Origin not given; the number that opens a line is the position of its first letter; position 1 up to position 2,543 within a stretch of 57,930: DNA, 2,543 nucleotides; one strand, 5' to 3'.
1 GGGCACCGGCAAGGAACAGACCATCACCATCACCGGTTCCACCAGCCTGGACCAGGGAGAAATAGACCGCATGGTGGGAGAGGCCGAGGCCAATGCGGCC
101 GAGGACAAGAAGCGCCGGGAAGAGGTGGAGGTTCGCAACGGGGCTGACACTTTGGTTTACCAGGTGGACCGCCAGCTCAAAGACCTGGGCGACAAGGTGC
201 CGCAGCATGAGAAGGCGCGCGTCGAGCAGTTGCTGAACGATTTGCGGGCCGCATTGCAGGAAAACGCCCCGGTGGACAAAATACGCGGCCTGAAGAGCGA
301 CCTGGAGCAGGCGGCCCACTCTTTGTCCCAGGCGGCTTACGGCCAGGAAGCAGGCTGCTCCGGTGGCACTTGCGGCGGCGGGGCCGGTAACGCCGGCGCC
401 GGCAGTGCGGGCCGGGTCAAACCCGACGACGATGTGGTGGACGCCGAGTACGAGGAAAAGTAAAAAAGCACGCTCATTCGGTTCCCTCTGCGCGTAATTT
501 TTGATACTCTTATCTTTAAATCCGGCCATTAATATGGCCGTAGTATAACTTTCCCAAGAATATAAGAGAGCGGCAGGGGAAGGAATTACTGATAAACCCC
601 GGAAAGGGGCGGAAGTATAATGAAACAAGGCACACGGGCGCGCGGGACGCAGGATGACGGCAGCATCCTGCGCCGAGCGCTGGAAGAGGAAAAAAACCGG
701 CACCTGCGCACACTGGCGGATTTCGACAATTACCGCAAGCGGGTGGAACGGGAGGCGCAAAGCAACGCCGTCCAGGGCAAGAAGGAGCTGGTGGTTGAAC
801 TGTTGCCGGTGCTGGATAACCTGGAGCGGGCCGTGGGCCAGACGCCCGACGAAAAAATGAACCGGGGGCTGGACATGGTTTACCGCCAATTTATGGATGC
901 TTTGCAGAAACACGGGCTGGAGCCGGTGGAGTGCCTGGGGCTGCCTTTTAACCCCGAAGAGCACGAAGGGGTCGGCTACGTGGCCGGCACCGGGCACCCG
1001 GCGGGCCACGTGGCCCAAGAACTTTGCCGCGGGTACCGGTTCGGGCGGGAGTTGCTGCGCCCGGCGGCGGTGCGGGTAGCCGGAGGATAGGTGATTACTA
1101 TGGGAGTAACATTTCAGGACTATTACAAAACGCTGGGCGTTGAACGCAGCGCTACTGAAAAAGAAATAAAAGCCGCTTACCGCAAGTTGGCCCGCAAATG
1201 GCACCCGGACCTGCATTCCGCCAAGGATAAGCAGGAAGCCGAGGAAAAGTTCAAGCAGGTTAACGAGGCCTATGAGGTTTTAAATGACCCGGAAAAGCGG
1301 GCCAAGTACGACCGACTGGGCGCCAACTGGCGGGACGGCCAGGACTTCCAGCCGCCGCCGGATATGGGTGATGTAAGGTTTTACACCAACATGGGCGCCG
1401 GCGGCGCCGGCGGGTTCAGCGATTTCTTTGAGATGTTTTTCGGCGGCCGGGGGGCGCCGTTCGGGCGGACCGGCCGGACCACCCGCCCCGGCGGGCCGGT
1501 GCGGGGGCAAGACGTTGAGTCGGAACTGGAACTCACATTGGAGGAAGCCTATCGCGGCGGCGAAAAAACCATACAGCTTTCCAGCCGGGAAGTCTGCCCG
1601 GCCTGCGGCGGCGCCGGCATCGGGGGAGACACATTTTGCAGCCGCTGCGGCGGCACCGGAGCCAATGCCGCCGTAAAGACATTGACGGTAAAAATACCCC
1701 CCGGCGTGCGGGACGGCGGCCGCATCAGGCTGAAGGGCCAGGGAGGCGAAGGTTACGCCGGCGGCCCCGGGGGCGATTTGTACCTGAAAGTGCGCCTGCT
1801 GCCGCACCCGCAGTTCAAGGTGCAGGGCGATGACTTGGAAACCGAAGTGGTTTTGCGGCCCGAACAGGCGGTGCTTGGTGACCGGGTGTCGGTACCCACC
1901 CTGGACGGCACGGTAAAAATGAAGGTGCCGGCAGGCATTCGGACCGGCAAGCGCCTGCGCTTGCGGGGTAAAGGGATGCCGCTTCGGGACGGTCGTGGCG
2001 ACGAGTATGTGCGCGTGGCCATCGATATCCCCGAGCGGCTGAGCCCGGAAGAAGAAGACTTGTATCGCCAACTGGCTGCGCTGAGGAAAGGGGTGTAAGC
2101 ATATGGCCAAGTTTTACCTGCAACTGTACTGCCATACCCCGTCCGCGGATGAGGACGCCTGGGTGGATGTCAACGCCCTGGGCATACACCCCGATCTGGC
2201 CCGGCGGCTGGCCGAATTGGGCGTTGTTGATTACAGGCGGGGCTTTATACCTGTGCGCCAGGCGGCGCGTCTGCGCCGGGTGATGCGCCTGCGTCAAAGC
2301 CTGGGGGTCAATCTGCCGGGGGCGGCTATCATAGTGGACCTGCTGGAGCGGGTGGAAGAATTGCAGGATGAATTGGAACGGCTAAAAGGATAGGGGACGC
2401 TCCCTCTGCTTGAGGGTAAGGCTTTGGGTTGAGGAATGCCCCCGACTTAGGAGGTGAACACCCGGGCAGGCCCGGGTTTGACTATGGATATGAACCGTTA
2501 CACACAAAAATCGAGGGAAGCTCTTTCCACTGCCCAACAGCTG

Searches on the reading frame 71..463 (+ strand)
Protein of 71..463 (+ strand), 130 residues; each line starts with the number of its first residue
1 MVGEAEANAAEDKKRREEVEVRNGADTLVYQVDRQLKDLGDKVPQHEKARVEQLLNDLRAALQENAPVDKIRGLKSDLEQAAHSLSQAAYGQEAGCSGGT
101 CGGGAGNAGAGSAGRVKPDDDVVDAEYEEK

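Call 14: search_protein_families(library=pfam, proteins=[window:71-463:+])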
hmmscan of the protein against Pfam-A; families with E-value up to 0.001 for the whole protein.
window:71-463:+ (130 aa): 1 family
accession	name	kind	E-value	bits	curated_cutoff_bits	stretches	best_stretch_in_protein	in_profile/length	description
PF00012.26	HSP70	-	6.5e-12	44.9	20.6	1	1-90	510-598/599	Hsp70 protein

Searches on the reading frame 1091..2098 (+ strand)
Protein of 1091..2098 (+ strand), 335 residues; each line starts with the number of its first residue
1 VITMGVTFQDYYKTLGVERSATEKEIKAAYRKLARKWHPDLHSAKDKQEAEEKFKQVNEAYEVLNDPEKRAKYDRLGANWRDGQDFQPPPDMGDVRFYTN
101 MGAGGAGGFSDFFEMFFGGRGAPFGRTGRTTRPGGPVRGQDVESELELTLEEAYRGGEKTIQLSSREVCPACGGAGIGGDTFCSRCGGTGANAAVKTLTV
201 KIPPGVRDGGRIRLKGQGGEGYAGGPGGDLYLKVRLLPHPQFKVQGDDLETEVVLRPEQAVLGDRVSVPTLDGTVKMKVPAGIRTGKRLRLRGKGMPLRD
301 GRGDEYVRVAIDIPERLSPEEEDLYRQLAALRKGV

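Call 14: search_protein_families(library=pfam, proteins=[window:1091-2098:+])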
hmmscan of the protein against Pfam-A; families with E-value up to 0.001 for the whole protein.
window:1091-2098:+ (335 aa): 2 families
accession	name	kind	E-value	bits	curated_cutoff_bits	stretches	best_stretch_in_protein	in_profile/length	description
PF01556.23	DnaJ_C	-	3.2e-47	160.8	26.6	1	142-314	1-152/152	DnaJ C terminal domain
PF00226.36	DnaJ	-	3.9e-27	94.6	27.8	1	10-74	1-63/63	DnaJ domain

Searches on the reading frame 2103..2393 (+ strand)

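Call 61: search_protein_families(library=pfam, proteins=[window:2103-2393:+], max_evalue=0.00001)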
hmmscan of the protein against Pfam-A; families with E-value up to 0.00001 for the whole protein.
window:2103-2393:+ (96 aa): 1 family
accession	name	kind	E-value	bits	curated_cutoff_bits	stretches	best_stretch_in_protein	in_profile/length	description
PF13591.12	MerR_2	-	1.6e-14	53.9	29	1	34-95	18-83/84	MerR HTH family regulatory protein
